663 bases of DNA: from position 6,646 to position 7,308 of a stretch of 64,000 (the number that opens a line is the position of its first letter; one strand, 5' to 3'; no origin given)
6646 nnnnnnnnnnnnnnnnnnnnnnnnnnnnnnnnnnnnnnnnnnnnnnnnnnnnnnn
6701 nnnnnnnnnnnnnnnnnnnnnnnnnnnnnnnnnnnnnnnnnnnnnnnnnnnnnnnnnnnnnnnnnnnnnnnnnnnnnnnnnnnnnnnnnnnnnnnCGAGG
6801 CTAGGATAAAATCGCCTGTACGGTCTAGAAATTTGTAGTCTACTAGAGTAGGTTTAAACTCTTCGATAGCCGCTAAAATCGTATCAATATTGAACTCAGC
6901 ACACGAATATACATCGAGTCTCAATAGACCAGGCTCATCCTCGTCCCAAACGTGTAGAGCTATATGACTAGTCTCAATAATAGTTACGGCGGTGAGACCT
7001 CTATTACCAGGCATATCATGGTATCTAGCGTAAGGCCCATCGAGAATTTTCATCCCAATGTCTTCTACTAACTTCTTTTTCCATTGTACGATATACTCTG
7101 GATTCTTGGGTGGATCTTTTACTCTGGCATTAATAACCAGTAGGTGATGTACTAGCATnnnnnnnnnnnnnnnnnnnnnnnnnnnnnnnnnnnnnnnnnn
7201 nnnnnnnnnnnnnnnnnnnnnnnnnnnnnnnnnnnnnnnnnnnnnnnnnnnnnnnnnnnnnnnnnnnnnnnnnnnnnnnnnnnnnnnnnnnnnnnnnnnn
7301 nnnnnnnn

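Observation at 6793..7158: S-adenosylmethionine decarboxylase (polyamine synthesis) carried by the phage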

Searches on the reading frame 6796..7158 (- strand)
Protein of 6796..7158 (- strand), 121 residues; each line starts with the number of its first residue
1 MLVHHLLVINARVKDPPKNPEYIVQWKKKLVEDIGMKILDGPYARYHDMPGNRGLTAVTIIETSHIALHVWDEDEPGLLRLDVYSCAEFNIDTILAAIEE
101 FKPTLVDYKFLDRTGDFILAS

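Call 3: search_protein_families(library=pfam, proteins=[window:6796-7158:-], max_evalue=1)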
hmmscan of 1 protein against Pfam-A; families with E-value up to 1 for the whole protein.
window:6796-7158:- (121 aa): 2 families
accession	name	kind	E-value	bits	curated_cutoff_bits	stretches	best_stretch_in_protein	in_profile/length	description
PF02675.21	AdoMet_dc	-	2.8e-12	47.4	25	1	18-113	15-106/107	S-adenosylmethionine decarboxylase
PF21006.2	NHase_beta_N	-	0.25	11.9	21.5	1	46-104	4-61/115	Nitrile hydratase beta subunit, N-terminal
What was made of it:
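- On AdoMet_dc superfamily (Pfam PF02675; class 1b AdoMetDC fold): 47.4 bits vs 25, E 2.8e-12, covering profile positions 15-106 of 107 (call 3)
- Checked: Pfam AdoMet_dc gives E 2.8e-12 and 47.4 bits against a gathering score of 25 (call 3).
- Pfam match above threshold (call 3).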

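Call 4: search_protein_families(library=ncbifam, proteins=[window:6796-7158:-], max_evalue=1)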
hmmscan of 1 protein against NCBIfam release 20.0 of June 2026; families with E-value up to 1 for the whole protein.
window:6796-7158:- (121 aa): 2 families
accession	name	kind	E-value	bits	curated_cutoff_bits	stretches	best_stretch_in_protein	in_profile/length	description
TIGR03330.1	SAM_DCase_Bsu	equivalog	6.9e-10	39.3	75.65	1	18-113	20-111/112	adenosylmethionine decarboxylase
TIGR03888.1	nitrile_beta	equivalog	0.15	12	152.2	1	45-104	3-61/226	nitrile hydratase subunit beta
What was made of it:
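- On Bona fide AdoMetDC (SpeD/SpeH, EC 4.1.1.50): 39.3 vs 75.65 (call 4).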

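Call 5: search_protein_families(library=phrogs, proteins=[window:6796-7158:-], max_evalue=1)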
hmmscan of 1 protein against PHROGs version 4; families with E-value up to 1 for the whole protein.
window:6796-7158:- (121 aa): 3 families
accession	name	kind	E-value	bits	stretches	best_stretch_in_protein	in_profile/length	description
phrog_3125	-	other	1.9e-12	48.3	1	3-114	25-132/148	S-adenosylmethionine decarboxylase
phrog_27309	-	other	0.012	16.5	1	28-101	25-92/96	S-adenosylmethionine decarboxylase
phrog_25723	-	other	0.14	13.4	1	63-89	4-28/57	S-adenosylmethionine decarboxylase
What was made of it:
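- Checked: PHROG 3125 'S-adenosylmethionine decarboxylase' gives E 1.9e-12 (call 5).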

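Call 6: search_solved_structures(query=window:6796-7158:-, max_evalue=1, show_alignments=3)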
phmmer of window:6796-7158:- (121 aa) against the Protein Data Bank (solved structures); distinct sequences matched with E-value up to 1: 5.
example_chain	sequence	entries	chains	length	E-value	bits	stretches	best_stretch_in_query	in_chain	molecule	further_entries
2iii_A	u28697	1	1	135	0.00065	23.1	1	52-89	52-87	S-adenosylmethionine decarboxylase proenzyme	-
1tlu_A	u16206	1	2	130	0.0039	20.6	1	19-93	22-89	S-adenosylmethionine decarboxylase proenzyme, AdoMetDC, SamDC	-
1vr7_A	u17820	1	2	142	0.0048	20.3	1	19-93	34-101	S-adenosylmethionine decarboxylase proenzyme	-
1tmi_A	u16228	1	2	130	0.01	19.2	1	19-93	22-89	S-adenosylmethionine decarboxylase proenzyme, AdoMetDC, SamDC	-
9rmd_A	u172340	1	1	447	0.77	13.1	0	31-99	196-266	Ubiquitin carboxyl-terminal hydrolase MINDY-3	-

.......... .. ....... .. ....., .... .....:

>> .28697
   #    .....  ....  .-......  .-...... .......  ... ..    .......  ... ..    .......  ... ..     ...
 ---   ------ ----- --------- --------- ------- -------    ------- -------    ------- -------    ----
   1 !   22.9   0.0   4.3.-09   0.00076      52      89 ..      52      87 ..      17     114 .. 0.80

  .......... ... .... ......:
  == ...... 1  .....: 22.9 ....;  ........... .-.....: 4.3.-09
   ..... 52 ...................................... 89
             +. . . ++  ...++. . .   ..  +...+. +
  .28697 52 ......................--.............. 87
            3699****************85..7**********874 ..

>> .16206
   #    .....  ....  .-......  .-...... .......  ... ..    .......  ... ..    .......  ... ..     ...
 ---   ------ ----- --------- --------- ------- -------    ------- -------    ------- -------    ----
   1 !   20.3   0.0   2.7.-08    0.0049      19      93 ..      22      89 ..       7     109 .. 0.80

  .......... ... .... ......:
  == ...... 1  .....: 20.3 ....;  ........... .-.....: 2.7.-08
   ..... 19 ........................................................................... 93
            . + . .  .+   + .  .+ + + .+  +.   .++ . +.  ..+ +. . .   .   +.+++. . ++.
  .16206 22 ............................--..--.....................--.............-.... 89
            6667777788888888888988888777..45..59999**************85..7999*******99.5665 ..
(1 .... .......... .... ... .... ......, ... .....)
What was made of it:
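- Checked: The alignment to T. maritima SpeD (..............) pairs T63 with the Glu (call 6).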

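Call 8: search_dna_similar(query=window:6796-7158:-, collection=phages, mode=protein, max_rows=40, max_evalue=0.001)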
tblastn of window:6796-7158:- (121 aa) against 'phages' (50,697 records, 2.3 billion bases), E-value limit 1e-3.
Records with a match: 14; places in all: 14; records where one place covers at least 80% of the query: 13.
Best place of each record, by identity: <60% 14.
By first word of the organism name: Pelagibacter 11; uncultured 1; Microcystis 1; Synechococcus 1.
By host as written in the record: Candidatus Pelagibacter sp. HTCC7211 6; Candidatus Pelagibacter ubique HTCC1062 3; - 1; Candidatus Pelagibacter sp.FZCC0233 1; Candidatus Pelagibacter sp. FZCC0015 1; Microcystis sp. SG03 1; Synechococcus sp. CB0101 1.
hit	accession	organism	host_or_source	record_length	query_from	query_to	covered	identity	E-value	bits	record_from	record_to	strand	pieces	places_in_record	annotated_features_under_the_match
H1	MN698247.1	Pelagibacter phage HTVC115P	Candidatus Pelagibacter sp. HTCC7211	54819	1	119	98%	53.8%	2e-36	135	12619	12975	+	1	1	S-adenosylmethionine decarboxylase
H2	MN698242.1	Pelagibacter phage HTVC103P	Candidatus Pelagibacter sp. HTCC7211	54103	2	119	98%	50.8%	2e-34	130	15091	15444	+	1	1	S-adenosylmethionine decarboxylase | hypothetical protein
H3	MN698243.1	Pelagibacter phage HTVC104P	Candidatus Pelagibacter sp. HTCC7211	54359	2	119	98%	50.8%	6e-34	129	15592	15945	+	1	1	S-adenosylmethionine decarboxylase | hypothetical protein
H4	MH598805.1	Pelagibacter phage HTVC109P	Candidatus Pelagibacter sp. HTCC7211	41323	1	121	100%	47.9%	7e-35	131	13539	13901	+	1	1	S-adenosylmethionine decarboxylase | hypothetical protein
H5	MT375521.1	Pelagibacter phage Eistla EXVC025P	Candidatus Pelagibacter ubique HTCC1062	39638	1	113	93%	47.8%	1e-28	114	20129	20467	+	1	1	S-adenosylmethionine decarboxylase | exonuclease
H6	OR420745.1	Pelagibacter phage HTVC048P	Candidatus Pelagibacter ubique HTCC1062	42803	1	113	93%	47.8%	2e-27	110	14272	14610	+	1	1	S-adenosylmethionine decarboxylase proenzyme | hypothetical protein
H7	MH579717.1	Pelagibacter phage HTVC021P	Candidatus Pelagibacter ubique HTCC1062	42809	1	113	93%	47.8%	2e-27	110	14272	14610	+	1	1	S-adenosylmethionine decarboxylase proenzyme | hypothetical protein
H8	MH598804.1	Pelagibacter phage HTVC105P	Candidatus Pelagibacter sp. HTCC7211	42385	1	118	98%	44.9%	2e-20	91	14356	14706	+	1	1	S-adenosylmethionine decarboxylase | hypothetical protein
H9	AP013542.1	uncultured phage_MedDCM-OCT-S35-C6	metagenomic fosmid library constructed ...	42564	1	113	93%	46.0%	5e-28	112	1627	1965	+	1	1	S-adenosylmethionine decarboxylase proenzyme (TIGR03330) | hypothetical protein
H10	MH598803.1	Pelagibacter phage HTVC121P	Candidatus Pelagibacter sp. HTCC7211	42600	1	118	98%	44.1%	2e-19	88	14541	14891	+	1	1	S-adenosylmethionine decarboxylase | hypothetical protein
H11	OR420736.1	Pelagibacter phage HTVC304P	Candidatus Pelagibacter sp.FZCC0233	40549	1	113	93%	44.2%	9e-26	105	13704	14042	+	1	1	S-adenosylmethionine decarboxylase | hypothetical protein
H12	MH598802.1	Pelagibacter phage HTVC201P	Candidatus Pelagibacter sp. FZCC0015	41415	1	113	93%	44.2%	1e-25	105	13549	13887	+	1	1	S-adenosylmethionine decarboxylase | hypothetical protein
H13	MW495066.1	Microcystis phage MaAM05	Microcystis sp. SG03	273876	19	117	82%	31.1%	6e-6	49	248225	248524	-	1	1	speH_1: S-adenosylmethionine decarboxylase proenzyme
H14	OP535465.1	Synechococcus phage S-CREM1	Synechococcus sp. CB0101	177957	35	117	69%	32.9%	2e-4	45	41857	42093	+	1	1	adesylmethionine decarboxylase | transcription elongation factor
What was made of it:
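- Eleven are pelagiphages and one is an uncultured Pelagivirus phage, at 44-54% identity; two are weak cyanophage hits (call 8).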

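Call 10: find_homologous_proteins(query=window:6796-7158:-, max_evalue=0.001)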
Query window:6796-7158:- (121 aa): 1347 proteins with E <= 0.001 among 1350 candidates; the best 120 are listed.
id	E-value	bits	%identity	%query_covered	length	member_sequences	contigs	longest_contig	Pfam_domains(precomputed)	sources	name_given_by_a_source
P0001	3.6e-74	265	98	100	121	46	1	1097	PF02675.22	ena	-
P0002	3.3e-73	262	96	100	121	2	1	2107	PF02675.22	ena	-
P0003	9.5e-66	237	88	100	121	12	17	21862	PF02675.22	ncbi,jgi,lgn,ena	-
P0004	2.5e-65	236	85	100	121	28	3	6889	PF02675.22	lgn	-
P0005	2.3e-64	233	86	100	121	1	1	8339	PF02675.22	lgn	-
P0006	3.4e-62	226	84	100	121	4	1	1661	PF02675.22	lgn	-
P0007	4.1e-61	222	83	100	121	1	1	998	PF02675.22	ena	-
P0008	5.3e-61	222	84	100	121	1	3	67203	PF02675.22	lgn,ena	-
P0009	6.7e-61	222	82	98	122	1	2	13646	PF02675.22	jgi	jgi:S-adenosylmethionine/arginine decarboxylase-like enzyme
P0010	4.3e-60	219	81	100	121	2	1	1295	PF02675.22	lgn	-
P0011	2.6e-59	217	79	98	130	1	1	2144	PF02675.22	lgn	-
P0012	6.1e-59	215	79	100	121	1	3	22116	PF02675.22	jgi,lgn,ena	jgi:S-adenosylmethionine/arginine decarboxylase-like enzyme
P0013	8.4e-59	215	79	99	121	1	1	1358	PF02675.22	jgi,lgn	jgi:S-adenosylmethionine/arginine decarboxylase-like enzyme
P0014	9.4e-59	215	79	100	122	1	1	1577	PF02675.22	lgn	-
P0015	2.5e-58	213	78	100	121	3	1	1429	PF02675.22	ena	-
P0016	2.5e-57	210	76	100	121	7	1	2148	PF02675.22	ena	-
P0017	3.6e-57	210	79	100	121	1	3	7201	PF02675.22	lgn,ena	-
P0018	5.0e-57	209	79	100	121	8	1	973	PF02675.22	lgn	-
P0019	5.6e-57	209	76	100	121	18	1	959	PF02675.22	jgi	jgi:S-adenosylmethionine/arginine decarboxylase-like enzyme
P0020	6.5e-57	209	77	100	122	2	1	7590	PF02675.22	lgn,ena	-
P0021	2.6e-56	207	78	99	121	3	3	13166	PF02675.22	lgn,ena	-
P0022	3.2e-56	207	77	100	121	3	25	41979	PF02675.22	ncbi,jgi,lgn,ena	jgi:S-adenosylmethionine/arginine decarboxylase-like enzyme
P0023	3.9e-56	206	77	100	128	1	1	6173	PF02675.22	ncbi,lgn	-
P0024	4.7e-56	206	74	100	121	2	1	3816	PF02675.22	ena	-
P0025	4.8e-56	206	76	100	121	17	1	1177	PF02675.22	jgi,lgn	jgi:S-adenosylmethionine/arginine decarboxylase-like enzyme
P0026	2.3e-55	204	74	100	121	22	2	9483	PF02675.22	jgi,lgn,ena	jgi:S-adenosylmethionine/arginine decarboxylase-like enzyme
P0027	3.4e-54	200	75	98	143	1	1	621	PF02675.22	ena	-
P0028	4.4e-54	200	74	98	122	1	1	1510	PF02675.22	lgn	-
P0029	2.5e-52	194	74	98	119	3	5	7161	PF02675.22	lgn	-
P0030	2.8e-52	194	72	99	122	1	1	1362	PF02675.22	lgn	-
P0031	7.8e-52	192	70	100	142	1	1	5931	PF02675.22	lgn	-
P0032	5.5e-51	190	70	100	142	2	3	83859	PF02675.22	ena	-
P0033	8.3e-51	189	69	98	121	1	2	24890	PF02675.22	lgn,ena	-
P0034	1.2e-50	189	71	100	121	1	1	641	PF02675.22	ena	-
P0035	2.1e-50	188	71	100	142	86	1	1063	PF02675.22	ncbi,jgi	jgi:S-adenosylmethionine/arginine decarboxylase-like enzyme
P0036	7.8e-50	186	69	100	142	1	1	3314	PF02675.22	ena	-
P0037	2.1e-49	185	69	100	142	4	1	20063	PF02675.22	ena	-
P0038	3.1e-49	184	67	100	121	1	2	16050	PF02675.22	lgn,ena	-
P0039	3.1e-49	184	68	100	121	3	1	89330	PF02675.22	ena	-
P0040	3.4e-49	184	74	98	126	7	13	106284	PF02675.22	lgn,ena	-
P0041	5.4e-49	183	68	100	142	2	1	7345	PF02675.22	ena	-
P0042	5.6e-49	183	67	100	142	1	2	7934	PF02675.22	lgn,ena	-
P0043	1.1e-48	182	69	98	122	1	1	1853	PF02675.22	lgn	-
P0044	2.0e-48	181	67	100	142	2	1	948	PF02675.22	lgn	-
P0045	2.1e-48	181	69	100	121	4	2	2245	PF02675.22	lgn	-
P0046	1.2e-47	179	67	98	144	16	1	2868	PF02675.22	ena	-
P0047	2.0e-47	178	67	100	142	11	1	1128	PF02675.22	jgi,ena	jgi:S-adenosylmethionine/arginine decarboxylase-like enzyme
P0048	6.3e-46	173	66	98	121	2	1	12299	PF02675.22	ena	-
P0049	2.1e-45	172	64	98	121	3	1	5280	PF02675.22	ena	-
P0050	2.0e-44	169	63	99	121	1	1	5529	PF02675.22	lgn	-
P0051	2.3e-43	165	63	98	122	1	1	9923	PF02675.22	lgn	-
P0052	9.7e-42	160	60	98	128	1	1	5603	PF02675.22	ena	-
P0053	1.7e-41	159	59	98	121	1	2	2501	PF02675.22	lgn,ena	-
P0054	3.5e-41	158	62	98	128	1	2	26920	PF02675.22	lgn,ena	-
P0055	4.3e-41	158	61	98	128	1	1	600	PF02675.22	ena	-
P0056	6.1e-41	157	62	96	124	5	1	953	PF02675.22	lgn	-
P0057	1.6e-40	156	60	98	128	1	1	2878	PF02675.22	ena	-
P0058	1.7e-40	156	59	98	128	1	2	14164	PF02675.22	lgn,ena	-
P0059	2.2e-40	156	61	98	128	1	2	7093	PF02675.22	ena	-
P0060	2.2e-40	156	61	98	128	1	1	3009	PF02675.22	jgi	-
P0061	2.2e-40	156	61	98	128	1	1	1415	PF02675.22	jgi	-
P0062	2.9e-40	155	61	93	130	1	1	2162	PF02675.22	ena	-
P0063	2.9e-40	155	61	93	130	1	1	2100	PF02675.22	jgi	jgi:S-adenosylmethionine/arginine decarboxylase-like enzyme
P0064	2.9e-40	155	61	93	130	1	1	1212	PF02675.22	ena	-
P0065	3.0e-40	155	61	93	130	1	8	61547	PF02675.22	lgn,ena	-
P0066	3.0e-40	155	61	93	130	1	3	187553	PF02675.22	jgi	-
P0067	3.0e-40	155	61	98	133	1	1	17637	PF02675.22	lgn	-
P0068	3.0e-40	155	59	98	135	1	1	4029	PF02675.22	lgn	-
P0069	3.0e-40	155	61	98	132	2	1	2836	PF02675.22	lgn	-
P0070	3.1e-40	155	59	98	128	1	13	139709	PF02675.22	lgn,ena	-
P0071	3.7e-40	155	59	98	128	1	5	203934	PF02675.22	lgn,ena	-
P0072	4.2e-40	155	59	98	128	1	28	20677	PF02675.22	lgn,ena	-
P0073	4.2e-40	155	59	98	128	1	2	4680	PF02675.22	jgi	jgi:S-adenosylmethionine/arginine decarboxylase-like enzyme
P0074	4.2e-40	155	59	98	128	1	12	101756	PF02675.22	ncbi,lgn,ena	-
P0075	4.3e-40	155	59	98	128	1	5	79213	PF02675.22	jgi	jgi:S-adenosylmethionine/arginine decarboxylase-like enzyme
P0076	4.9e-40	154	62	98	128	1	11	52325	PF02675.22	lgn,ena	-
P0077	7.0e-40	154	62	98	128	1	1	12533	PF02675.22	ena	-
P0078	7.1e-40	154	60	93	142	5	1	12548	PF02675.22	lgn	-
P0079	7.2e-40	154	59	98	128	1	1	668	PF02675.22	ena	-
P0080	7.5e-40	154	60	93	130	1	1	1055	PF02675.22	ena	-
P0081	7.6e-40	154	60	93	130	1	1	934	PF02675.22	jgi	jgi:S-adenosylmethionine/arginine decarboxylase-like enzyme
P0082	7.8e-40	154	60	98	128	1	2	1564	PF02675.22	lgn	-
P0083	8.9e-40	154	59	97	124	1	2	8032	PF02675.22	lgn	-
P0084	1.0e-39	153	58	98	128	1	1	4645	PF02675.22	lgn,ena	-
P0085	1.0e-39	153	61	93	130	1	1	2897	PF02675.22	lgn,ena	-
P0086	1.0e-39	153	59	98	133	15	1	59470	PF02675.22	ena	-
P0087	1.0e-39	153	61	93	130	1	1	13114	PF02675.22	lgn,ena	-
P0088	1.1e-39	153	61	93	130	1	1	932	PF02675.22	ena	-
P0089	1.1e-39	153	60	96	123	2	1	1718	PF02675.22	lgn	-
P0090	1.3e-39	153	57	98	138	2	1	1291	PF02675.22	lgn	-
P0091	1.3e-39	153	61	98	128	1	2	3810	PF02675.22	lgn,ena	-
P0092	1.3e-39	153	61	98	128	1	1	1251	PF02675.22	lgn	-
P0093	1.4e-39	153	58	100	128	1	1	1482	PF02675.22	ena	-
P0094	1.4e-39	153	58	98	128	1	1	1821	PF02675.22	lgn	-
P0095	1.5e-39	153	60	93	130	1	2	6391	PF02675.22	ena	-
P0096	1.5e-39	153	60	93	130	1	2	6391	PF02675.22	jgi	jgi:S-adenosylmethionine/arginine decarboxylase-like enzyme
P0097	1.8e-39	153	61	98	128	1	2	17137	PF02675.22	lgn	-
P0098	1.9e-39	152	58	100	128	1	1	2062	PF02675.22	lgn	-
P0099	2.2e-39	152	59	98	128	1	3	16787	PF02675.22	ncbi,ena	-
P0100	2.7e-39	152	64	98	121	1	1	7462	PF02675.22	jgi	jgi:S-adenosylmethionine/arginine decarboxylase-like enzyme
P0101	3.3e-39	152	58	98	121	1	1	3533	PF02675.22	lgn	-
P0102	3.5e-39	152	60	98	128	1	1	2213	PF02675.22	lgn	-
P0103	3.6e-39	152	57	100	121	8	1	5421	PF02675.22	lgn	-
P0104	4.3e-39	151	59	98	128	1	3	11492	PF02675.22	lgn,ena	-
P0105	4.3e-39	151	59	98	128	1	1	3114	PF02675.22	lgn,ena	-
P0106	4.4e-39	151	59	98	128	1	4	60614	PF02675.22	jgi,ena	-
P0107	4.6e-39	151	54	98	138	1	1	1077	PF02675.22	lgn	-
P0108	5.1e-39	151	56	98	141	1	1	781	PF02675.22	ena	-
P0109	5.5e-39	151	57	98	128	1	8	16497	PF02675.22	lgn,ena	-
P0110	5.5e-39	151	57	98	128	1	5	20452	PF02675.22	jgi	-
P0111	6.1e-39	151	58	98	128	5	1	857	PF02675.22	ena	-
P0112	6.7e-39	151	60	98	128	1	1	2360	PF02675.22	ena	-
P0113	6.8e-39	151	55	100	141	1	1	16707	PF02675.22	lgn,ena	-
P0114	6.9e-39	151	58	98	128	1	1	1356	PF02675.22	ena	-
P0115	8.0e-39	150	56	98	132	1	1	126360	PF02675.22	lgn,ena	-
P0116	8.1e-39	150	57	96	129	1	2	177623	PF02675.22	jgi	jgi:S-adenosylmethionine/arginine decarboxylase-like enzyme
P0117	8.4e-39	150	56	97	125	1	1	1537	PF02675.22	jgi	jgi:S-adenosylmethionine/arginine decarboxylase-like enzyme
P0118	8.9e-39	150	57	98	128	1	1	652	PF02675.22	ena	-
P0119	9.0e-39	150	55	98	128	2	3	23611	PF02675.22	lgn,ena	-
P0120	9.3e-39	150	60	98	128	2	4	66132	PF02675.22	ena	-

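Call 16: get_annotated_region(hit=H12, flank=6000)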
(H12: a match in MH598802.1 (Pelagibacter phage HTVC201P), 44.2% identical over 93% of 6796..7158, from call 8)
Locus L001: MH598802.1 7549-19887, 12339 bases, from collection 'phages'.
description: Pelagibacter phage HTVC201P, complete genome.
organism: Pelagibacter phage HTVC201P (NCBI taxid 2283024)
taxonomy: Viruses; Duplodnaviria; Heunggongvirae; Uroviricota; Caudoviricetes; Autographiviridae; Pelagivirus
host: Candidatus Pelagibacter sp. FZCC0015; source: seawater; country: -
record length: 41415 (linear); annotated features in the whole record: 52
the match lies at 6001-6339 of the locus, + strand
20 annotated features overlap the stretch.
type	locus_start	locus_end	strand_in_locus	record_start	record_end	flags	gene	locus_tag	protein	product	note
CDS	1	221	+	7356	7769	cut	-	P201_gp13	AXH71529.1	endodeoxyribonuclease I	-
CDS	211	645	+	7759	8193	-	-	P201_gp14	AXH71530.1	lysozyme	-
CDS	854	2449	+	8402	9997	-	-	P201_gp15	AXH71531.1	DNA primase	-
CDS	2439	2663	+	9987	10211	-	-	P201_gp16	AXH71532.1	hypothetical protein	-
CDS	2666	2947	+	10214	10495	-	-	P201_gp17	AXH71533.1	hypothetical protein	-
CDS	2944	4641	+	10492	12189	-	-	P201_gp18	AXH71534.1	DNA polymerase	-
CDS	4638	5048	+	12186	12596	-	-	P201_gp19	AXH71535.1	hypothetical protein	-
CDS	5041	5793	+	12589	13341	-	-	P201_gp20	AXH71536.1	exonuclease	-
CDS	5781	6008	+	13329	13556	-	-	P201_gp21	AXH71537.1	hypothetical protein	-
CDS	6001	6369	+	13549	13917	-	-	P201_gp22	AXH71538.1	S-adenosylmethionine decarboxylase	-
CDS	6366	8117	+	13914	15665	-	-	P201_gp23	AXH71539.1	ribonucleotide-diphosphate reductase subunit alpha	-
CDS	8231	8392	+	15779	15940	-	-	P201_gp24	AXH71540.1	hypothetical protein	-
CDS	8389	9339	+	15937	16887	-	-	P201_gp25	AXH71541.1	ribonucleotide-diphosphate reductase subunit beta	-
CDS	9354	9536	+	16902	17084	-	-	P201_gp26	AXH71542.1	hypothetical protein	-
CDS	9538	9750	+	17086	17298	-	-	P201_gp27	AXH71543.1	hypothetical protein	-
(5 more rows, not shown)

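Call 24: find_encoding_contigs(protein=window:6796-7158:-, flank=10000, max_places=6)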
Protein window:6796-7158:- (121 aa): 17 contigs read that carry it; 6 places shown.
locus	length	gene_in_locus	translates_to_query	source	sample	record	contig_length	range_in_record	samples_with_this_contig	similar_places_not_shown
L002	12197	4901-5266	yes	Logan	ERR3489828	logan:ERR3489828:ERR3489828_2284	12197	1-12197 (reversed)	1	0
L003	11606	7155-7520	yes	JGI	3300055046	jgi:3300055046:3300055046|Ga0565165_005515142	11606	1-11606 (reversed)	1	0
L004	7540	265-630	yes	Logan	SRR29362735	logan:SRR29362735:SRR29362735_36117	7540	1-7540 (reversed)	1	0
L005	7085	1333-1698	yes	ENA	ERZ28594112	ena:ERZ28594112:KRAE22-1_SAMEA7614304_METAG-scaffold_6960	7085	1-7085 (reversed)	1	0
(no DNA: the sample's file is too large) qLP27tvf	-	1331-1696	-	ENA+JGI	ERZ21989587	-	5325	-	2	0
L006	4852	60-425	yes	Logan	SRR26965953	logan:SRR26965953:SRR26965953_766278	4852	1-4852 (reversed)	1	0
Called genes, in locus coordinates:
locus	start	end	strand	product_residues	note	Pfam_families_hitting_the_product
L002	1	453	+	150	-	?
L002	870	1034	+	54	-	-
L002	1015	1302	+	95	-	-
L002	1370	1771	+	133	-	-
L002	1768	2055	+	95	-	-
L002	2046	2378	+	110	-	-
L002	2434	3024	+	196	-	-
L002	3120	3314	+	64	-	-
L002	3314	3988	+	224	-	PF02511:Thy1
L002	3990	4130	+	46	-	-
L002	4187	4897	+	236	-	-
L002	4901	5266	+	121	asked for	PF02675:AdoMet_dc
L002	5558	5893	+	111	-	-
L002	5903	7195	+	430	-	-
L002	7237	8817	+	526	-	-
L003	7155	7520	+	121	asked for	PF02675:AdoMet_dc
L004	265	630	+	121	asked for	PF02675:AdoMet_dc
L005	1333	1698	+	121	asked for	PF02675:AdoMet_dc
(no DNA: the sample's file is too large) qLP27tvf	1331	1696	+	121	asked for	PF02675:AdoMet_dc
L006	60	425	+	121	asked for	PF02675:AdoMet_dc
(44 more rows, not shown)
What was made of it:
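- Checked: The exact protein occurs on 17 metagenomic contigs with the same neighbours (call 24).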

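Call 30: search_protein_representatives(protein=window:6796-7158:-)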
Query: 121 residues. Proteins with E-value up to 0.001 (for the whole library): 759; up to 1e-10: 349; up to 1e-30: 5. The best 150 are listed.
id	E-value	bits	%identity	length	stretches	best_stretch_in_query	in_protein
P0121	5.8e-36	139.6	54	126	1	2-116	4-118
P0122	8.8e-35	135.8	53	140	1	1-116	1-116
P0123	2.7e-31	124.5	49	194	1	2-117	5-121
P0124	2.8e-31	124.4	51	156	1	1-118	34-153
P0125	3.8e-31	124.0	51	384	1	2-118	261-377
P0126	1.8e-29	118.6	47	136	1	4-114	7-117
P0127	5.0e-29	117.2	43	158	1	1-119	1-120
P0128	8.1e-29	116.5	50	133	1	2-114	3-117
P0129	9.2e-29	116.3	46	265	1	1-117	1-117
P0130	2.7e-28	114.8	48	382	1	4-116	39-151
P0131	3.0e-28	114.7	44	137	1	2-118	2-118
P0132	5.0e-28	113.9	51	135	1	1-99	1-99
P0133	5.7e-28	113.7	43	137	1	2-119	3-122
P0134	1.8e-27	112.1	48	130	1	3-117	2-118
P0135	2.9e-27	111.5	48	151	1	4-114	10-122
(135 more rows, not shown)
